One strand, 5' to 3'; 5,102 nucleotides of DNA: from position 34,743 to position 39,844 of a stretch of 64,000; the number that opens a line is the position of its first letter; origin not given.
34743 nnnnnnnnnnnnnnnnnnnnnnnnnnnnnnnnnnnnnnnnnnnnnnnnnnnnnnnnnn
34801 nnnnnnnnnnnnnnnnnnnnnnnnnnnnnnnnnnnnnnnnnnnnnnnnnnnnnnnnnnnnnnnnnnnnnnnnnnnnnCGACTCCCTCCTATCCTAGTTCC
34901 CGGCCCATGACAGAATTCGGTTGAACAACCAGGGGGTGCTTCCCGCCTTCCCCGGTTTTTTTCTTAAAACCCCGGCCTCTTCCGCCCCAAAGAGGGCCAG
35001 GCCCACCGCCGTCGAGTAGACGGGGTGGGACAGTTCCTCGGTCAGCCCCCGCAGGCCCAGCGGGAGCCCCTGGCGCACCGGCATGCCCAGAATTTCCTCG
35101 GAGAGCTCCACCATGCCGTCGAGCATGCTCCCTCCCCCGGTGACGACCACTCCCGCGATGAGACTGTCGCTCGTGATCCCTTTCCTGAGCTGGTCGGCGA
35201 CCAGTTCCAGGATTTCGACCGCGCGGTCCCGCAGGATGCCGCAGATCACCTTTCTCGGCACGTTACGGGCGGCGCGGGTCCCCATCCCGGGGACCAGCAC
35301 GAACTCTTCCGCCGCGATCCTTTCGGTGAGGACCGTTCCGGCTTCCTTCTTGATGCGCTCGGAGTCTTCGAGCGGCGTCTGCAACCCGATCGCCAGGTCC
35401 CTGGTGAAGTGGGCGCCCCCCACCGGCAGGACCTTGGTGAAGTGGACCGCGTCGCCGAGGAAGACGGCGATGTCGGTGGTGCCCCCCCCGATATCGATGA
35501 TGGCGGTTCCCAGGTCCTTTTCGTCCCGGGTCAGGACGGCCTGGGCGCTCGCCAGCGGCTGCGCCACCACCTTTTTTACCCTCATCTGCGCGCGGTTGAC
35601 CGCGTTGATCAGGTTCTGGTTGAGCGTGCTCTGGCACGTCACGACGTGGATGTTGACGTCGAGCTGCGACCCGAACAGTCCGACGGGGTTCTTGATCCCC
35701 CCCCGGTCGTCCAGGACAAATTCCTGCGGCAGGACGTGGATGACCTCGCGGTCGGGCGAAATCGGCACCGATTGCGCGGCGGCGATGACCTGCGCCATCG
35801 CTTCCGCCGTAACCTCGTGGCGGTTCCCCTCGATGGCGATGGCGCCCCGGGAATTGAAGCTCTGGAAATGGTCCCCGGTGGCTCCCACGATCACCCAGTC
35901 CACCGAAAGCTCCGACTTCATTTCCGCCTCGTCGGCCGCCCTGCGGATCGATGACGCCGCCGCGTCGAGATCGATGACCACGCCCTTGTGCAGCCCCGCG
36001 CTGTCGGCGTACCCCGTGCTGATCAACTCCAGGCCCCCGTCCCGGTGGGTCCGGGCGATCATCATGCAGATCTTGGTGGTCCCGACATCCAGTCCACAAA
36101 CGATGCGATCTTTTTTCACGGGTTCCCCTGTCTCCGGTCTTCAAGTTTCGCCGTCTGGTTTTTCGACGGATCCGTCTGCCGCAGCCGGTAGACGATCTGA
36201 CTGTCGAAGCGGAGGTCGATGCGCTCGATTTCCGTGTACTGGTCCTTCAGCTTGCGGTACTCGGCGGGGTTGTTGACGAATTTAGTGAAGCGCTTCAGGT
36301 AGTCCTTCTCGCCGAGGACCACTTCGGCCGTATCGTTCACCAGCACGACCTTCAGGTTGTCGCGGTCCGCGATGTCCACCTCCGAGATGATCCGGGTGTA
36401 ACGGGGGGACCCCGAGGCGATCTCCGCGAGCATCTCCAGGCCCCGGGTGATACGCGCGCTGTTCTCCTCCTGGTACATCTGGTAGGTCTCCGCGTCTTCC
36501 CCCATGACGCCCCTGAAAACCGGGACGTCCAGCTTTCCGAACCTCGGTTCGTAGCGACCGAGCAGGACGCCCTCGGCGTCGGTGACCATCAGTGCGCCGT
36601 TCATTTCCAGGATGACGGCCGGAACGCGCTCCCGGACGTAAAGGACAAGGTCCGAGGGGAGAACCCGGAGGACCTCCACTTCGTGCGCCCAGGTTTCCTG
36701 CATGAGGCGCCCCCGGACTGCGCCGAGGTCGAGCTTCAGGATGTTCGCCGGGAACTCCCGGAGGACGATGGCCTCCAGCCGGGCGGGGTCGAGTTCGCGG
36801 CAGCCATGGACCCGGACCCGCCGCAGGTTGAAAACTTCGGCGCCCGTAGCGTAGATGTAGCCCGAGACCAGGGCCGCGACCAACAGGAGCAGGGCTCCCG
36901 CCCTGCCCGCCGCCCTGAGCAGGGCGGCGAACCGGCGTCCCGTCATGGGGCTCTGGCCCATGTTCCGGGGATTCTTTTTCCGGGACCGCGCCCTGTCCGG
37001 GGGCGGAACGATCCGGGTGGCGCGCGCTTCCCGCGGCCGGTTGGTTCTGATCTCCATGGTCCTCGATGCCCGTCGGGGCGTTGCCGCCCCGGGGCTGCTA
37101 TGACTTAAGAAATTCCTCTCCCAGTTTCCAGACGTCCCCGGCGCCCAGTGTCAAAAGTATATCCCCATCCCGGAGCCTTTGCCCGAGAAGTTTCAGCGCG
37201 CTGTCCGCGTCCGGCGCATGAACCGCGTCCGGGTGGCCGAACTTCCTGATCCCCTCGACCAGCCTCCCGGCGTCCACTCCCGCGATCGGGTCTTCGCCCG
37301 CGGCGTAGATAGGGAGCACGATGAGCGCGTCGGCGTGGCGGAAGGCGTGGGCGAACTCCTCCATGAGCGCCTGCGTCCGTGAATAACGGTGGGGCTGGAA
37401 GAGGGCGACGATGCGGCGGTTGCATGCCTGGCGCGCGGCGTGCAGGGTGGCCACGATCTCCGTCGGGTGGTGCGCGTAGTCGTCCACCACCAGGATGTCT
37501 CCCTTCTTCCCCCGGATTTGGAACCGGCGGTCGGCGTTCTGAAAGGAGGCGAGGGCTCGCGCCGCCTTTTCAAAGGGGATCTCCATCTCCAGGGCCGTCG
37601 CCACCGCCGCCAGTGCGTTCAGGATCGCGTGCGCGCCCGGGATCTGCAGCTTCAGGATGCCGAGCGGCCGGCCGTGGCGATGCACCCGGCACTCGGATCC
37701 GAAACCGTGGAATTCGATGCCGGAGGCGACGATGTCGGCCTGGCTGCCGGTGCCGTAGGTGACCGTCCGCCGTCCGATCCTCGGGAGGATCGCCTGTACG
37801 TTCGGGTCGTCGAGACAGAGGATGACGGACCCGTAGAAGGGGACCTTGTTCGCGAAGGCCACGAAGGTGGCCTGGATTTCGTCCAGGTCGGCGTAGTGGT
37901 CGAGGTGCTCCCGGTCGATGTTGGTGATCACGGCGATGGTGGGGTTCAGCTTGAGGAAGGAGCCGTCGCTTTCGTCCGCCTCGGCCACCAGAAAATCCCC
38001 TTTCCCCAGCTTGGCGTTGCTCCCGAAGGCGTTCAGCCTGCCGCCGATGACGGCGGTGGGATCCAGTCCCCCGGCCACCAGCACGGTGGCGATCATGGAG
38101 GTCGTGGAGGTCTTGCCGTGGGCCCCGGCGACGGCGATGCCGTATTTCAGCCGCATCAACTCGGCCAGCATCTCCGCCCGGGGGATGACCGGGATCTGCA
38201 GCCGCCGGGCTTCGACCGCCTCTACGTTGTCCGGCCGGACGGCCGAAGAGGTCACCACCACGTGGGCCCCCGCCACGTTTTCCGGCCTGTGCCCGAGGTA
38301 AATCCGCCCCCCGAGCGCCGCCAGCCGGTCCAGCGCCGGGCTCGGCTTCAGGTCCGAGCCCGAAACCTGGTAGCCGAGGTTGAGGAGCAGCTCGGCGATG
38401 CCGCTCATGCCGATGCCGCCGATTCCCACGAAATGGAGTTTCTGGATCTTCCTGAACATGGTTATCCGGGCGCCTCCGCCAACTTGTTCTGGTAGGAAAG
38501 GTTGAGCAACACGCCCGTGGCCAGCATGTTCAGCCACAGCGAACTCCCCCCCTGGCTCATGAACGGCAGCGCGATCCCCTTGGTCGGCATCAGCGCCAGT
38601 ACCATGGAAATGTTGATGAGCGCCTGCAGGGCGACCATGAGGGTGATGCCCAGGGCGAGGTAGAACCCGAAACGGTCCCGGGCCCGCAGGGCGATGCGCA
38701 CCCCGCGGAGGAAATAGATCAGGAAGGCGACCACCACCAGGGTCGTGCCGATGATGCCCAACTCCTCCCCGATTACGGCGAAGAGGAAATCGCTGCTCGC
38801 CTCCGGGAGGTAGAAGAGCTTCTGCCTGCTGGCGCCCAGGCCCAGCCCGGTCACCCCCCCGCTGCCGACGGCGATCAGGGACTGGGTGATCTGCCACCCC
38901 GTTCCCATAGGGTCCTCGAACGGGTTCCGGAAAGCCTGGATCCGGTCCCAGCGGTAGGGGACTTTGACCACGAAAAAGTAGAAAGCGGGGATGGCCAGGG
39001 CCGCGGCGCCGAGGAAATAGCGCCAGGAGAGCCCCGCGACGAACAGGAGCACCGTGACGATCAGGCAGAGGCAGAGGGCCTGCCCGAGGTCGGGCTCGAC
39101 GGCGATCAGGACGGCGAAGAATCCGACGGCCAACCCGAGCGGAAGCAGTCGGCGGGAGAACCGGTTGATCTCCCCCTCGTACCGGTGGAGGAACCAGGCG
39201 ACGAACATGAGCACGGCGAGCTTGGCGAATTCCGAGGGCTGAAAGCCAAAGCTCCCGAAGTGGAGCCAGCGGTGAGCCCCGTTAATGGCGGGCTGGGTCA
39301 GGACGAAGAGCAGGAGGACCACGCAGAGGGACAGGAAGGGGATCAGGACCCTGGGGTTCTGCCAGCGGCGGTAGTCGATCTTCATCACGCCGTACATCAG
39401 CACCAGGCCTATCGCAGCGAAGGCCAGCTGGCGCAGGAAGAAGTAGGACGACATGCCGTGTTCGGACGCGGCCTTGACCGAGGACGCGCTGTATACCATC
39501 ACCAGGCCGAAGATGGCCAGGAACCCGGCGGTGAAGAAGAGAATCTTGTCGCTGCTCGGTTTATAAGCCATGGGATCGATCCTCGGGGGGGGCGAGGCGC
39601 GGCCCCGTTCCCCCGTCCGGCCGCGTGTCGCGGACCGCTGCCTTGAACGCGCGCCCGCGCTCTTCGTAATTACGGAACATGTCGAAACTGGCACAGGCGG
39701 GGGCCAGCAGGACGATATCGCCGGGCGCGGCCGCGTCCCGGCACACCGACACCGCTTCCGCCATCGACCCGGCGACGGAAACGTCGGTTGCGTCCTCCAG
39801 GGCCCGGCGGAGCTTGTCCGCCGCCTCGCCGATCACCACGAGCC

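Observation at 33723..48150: Condensed dcw cluster lacking mraY, murG, murB and ddl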

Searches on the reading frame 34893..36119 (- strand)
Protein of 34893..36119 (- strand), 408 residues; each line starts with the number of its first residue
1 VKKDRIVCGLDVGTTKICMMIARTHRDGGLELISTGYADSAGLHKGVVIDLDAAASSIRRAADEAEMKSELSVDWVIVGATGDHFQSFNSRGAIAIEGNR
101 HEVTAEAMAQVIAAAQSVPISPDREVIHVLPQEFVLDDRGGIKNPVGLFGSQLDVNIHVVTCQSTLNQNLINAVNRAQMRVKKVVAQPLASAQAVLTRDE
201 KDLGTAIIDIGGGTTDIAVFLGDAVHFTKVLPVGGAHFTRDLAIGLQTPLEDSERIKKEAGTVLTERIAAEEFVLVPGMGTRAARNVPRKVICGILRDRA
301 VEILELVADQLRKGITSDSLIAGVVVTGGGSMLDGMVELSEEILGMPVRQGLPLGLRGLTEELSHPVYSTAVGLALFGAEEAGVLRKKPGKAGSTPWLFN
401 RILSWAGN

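Call 4: search_protein_families(library=ncbifam, proteins=[window:34893-36119:-])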
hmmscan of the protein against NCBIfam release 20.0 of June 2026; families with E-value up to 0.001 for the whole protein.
window:34893-36119:- (408 aa): 10 families
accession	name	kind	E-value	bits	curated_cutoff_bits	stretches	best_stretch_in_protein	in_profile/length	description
TIGR01174.1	ftsA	equivalog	3.1e-119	398.4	175.85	1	7-376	2-370/371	cell division protein FtsA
NF007009.0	PRK09472.1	equivalog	4.3e-93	312.6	409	1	3-381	6-389/420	cell division protein FtsA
NF011660.0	PRK15080.1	equivalog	8.1e-16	58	182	1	169-260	112-198/277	ethanolamine utilization protein EutJ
TIGR02529.1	EutJ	subfamily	4e-13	49.4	152.1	1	168-260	78-165/239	ethanolamine utilization protein EutJ family protein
NF010539.0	PRK13927.1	subfamily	8.9e-12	44.6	293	1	169-349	117-309/339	rod shape-determining protein MreB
TIGR00904.1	mreB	subfamily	2.7e-11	43.1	365.75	1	156-349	102-309/334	MreB/Mrl family cell shape determining protein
NF045709.1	Amuc_1101_fam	equivalog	1.6e-08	33.9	650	1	155-265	129-239/608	Amuc_1101 family PilM-like pilus complex protein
NF010540.1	PRK13929.1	exception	2.4e-08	33.5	515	1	167-349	114-307/334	rod-share determining protein MreBH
TIGR01175.1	pilM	subfamily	1.5e-07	30.8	133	1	163-376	154-345/348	type IV pilus assembly protein PilM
NF045748.1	MPN316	equivalog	0.00026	20.3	500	1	152-257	154-256/424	MPN316 family protein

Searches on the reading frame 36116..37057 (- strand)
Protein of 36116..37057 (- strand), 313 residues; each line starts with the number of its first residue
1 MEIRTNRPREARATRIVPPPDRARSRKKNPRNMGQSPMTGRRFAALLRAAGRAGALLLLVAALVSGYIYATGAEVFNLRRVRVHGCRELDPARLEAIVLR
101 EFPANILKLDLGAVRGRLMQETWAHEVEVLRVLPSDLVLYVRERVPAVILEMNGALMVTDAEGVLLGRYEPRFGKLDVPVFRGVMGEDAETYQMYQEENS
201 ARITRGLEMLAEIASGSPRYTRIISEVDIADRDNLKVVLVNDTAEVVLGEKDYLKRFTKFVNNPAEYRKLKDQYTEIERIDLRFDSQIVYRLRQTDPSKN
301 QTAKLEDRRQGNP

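Call 4: search_protein_families(library=ncbifam, proteins=[window:36116-37057:-])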
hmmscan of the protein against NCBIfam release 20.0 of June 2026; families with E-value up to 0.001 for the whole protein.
window:36116-37057:- (313 aa): 2 families
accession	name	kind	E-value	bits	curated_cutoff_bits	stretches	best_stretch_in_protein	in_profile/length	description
NF004039.0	PRK05529.1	equivalog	4.4e-10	39.2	353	1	36-168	28-153/255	cell division protein FtsQ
NF008043.0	PRK10775.1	equivalog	1.2e-08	34.5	366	1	96-288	78-252/276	cell division protein FtsQ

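Call 58: search_protein_families(library=pfam, proteins=[window:36116-37057:-], max_evalue=1)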
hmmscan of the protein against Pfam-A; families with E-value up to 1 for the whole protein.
window:36116-37057:- (313 aa): 3 families
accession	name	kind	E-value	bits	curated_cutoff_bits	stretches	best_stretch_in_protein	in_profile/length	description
PF08478.15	POTRA_1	-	9.9e-09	35.8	23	1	76-144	1-69/69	POTRA domain, FtsQ-type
PF03799.20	FtsQ_DivIB_C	-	6.2e-07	30.7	21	1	156-283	9-114/114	Cell division protein FtsQ/DivIB, C-terminal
PF03495.19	Binary_toxB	-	0.01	16.5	25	1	255-291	35-71/78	Clostridial binary toxin B/anthrax toxin PA Ca-binding domain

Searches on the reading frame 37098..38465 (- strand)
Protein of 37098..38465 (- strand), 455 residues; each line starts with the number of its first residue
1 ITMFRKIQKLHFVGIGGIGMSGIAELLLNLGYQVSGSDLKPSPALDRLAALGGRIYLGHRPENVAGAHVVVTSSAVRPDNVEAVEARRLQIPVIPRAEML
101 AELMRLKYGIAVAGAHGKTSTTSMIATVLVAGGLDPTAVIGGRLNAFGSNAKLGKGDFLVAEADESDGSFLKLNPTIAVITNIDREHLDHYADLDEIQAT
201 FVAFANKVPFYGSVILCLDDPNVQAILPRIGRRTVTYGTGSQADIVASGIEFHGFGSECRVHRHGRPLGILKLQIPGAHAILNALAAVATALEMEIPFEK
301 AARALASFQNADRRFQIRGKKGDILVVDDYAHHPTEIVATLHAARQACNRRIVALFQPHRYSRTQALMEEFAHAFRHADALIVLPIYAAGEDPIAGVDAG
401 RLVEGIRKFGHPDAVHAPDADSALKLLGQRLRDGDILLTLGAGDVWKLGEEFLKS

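Call 4: search_protein_families(library=ncbifam, proteins=[window:37098-38465:-])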
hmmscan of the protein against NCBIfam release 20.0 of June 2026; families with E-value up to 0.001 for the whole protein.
window:37098-38465:- (455 aa): 24 families
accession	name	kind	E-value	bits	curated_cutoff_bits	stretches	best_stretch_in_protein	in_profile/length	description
TIGR01082.1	murC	equivalog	1.3e-161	538.7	335.1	1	9-452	1-448/449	UDP-N-acetylmuramate--L-alanine ligase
NF011171.0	PRK14573.1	equivalog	1e-97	327.9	1015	1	7-451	4-443/809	bifunctional UDP-N-acetylmuramate--L-alanine ligase/D-alanine--D-alanine ligase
TIGR01081.1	mpl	equivalog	1.9e-60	205.2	388.7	1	10-383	2-384/448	UDP-N-acetylmuramate:L-alanyl-gamma-D-glutamyl-meso-diaminopimelate ligase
TIGR01087.1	murD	equivalog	7.6e-29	101.1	211.95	1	12-349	4-340/441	UDP-N-acetylmuramoyl-L-alanine--D-glutamate ligase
NF001124.0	PRK00139.1-2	equivalog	4.7e-28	98.2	476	1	176-443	200-468/500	UDP-N-acetylmuramoyl-L-alanyl-D-glutamate--2,6-diaminopimelate ligase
NF001126.0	PRK00139.1-4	equivalog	1.7e-27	96.2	373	1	176-444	195-459/486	UDP-N-acetylmuramoyl-L-alanyl-D-glutamate--2,6-diaminopimelate ligase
TIGR01143.1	murF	subfamily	4.4e-25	88.5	288.6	1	65-350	32-326/418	UDP-N-acetylmuramoyl-tripeptide--D-alanyl-D-alanine ligase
NF053645.1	pMurC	equivalog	2.1e-24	86.1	560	2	13-240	4-246/492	pseudomurein biosynthesis peptide ligase pMurC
TIGR01085.1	murE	subfamily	1.1e-22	80.6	257.3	1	176-444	179-448/472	UDP-N-acetylmuramyl-tripeptide synthetase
NF053648.1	pMurE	equivalog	1.1e-21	77.1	600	1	173-375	188-378/464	pseudomurein biosynthesis peptide ligase pMurE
NF008896.0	PRK11929.1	equivalog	1.6e-21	75.9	1023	1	174-343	679-854/965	bifunctional UDP-N-acetylmuramoyl-L-alanyl-D-glutamate--2,6-diaminopimelate ligase MurE/UDP-N-acetylmuramoyl-tripeptide--D-alanyl-D-alanine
NF001123.0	PRK00139.1-1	equivalog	2.3e-18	66.2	586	1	174-443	196-465/493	UDP-N-acetylmuramoyl-L-alanyl-D-glutamate--2,6-diaminopimelate ligase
NF010693.0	PRK14093.1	equivalog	3.8e-11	42.3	544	1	110-346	111-362/479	UDP-N-acetylmuramoylalanyl-D-glutamyl-2,6-diaminopimelate--D-alanyl-D-alanine ligase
TIGR02068.2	cya_phycin_syn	equivalog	7.5e-11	40.8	850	1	177-357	567-764/862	cyanophycin synthetase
NF008041.0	PRK10773.1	equivalog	9e-10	37.9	551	1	110-338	103-342/453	UDP-N-acetylmuramoyl-tripeptide--D-alanyl-D-alanine ligase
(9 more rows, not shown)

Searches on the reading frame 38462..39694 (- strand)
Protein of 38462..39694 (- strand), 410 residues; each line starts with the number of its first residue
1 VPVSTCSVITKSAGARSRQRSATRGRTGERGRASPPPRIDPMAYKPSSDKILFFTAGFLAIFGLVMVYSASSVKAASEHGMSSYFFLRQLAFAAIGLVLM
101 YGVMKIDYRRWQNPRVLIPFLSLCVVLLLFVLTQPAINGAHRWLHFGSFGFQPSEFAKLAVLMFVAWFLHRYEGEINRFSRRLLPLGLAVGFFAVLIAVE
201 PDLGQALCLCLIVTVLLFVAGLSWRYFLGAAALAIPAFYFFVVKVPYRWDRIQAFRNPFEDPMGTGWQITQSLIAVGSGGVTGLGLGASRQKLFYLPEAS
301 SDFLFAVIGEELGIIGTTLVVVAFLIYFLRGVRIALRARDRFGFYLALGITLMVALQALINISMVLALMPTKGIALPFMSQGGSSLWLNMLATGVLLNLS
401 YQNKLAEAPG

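Call 4: search_protein_families(library=ncbifam, proteins=[window:38462-39694:-])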
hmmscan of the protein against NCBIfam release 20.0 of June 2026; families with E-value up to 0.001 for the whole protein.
window:38462-39694:- (410 aa): 6 families
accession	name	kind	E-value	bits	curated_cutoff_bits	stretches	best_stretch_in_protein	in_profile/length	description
TIGR02614.1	ftsW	equivalog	2e-116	389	337.5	1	49-402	1-356/357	putative lipid II flippase FtsW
TIGR02615.1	spoVE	exception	6e-107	358.2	448.8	1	51-400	3-353/354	stage V sporulation protein E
TIGR02210.1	rodA_shape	equivalog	7.3e-92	308.2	336.7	1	49-403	1-356/357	rod shape-determining protein RodA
NF008042.0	PRK10774.1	equivalog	4e-69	233.5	493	1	49-408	36-397/405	cell division protein FtsW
NF008060.0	PRK10794.1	equivalog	5e-58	196.8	590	1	57-405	19-365/370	peptidoglycan glycosyltransferase MrdB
NF037961.1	RodA_shape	subfamily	7.1e-48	163.9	150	2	265-397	272-405/415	rod shape-determining protein RodA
